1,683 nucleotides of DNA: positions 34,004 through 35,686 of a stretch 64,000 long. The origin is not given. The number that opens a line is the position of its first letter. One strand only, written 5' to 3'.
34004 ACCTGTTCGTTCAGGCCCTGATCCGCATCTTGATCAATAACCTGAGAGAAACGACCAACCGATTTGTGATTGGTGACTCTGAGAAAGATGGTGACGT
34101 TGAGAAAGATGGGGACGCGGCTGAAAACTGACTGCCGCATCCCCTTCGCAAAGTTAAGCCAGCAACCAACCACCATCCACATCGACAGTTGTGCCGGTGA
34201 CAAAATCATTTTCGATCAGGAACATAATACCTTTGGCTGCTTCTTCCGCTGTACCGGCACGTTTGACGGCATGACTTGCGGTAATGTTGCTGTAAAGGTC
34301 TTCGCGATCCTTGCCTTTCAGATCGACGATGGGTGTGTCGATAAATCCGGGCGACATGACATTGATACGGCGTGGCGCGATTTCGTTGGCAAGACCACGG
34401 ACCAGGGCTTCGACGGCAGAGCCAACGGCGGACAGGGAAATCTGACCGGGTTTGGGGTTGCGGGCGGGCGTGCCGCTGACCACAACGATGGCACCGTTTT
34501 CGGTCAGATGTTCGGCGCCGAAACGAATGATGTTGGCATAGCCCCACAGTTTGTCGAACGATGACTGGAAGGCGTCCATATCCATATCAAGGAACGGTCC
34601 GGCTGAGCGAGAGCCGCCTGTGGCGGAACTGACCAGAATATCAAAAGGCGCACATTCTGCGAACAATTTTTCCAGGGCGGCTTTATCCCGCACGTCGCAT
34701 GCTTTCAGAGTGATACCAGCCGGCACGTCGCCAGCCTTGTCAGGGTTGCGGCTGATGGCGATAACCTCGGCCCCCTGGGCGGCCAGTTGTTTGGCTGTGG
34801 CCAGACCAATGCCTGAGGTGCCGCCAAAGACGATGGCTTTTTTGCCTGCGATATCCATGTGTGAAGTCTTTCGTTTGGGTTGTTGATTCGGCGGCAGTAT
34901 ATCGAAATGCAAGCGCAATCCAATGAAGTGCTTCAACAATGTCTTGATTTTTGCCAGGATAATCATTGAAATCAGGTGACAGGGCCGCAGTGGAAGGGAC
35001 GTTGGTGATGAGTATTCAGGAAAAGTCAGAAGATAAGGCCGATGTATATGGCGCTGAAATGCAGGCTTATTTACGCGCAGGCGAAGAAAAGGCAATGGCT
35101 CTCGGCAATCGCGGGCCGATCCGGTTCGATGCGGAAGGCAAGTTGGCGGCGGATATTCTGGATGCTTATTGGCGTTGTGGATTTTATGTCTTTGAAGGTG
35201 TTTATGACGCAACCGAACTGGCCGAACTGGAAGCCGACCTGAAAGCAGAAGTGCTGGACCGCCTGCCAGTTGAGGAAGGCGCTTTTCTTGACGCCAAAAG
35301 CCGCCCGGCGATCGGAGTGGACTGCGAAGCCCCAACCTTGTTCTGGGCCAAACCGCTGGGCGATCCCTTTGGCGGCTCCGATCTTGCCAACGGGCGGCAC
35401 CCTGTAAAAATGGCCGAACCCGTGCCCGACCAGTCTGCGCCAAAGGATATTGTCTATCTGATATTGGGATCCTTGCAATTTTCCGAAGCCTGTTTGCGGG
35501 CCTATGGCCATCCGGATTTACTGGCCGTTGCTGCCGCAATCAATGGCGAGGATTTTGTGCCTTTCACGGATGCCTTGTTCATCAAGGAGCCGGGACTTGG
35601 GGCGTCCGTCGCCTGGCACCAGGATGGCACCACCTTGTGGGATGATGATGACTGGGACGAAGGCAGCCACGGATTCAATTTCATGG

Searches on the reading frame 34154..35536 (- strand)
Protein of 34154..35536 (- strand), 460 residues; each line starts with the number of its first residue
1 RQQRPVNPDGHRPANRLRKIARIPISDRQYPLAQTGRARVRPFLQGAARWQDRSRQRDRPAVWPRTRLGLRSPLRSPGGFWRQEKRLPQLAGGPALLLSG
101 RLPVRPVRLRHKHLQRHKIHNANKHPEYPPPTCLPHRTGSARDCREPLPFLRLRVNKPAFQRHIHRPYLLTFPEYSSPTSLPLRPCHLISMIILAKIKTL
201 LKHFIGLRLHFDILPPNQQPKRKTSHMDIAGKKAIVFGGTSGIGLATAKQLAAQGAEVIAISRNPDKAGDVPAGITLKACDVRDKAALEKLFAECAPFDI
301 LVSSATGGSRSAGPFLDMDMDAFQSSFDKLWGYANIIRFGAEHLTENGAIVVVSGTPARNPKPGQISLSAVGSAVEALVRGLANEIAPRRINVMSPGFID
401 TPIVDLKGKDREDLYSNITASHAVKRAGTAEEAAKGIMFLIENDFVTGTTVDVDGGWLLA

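Call 47: search_protein_families(library=pfam, proteins=[window:34154-35536:-], max_evalue=0.001)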
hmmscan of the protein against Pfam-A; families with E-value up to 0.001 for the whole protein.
window:34154-35536:- (460 aa): 6 families
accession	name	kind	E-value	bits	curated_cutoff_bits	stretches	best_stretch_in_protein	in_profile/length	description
PF13561.12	adh_short_C2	-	2.2e-34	119.5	27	1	241-457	6-235/236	Enoyl-(Acyl carrier protein) reductase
PF00106.31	adh_short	-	3.2e-25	89.2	26.6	1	232-409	1-192/195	short chain dehydrogenase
PF23441.1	SDR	-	1.1e-11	45.1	27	1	237-459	13-257/258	SDR-like rossmann domain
PF13460.12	NAD_binding_10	-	3.5e-09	37.2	27.2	1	238-364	1-107/184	NAD(P)H-binding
PF08659.16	KR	-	9.6e-08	32.6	22.6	1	235-382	4-163/180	KR domain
PF01370.27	Epimerase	-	4.1e-06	26.8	20.9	1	235-305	2-72/240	NAD dependent epimerase/dehydratase family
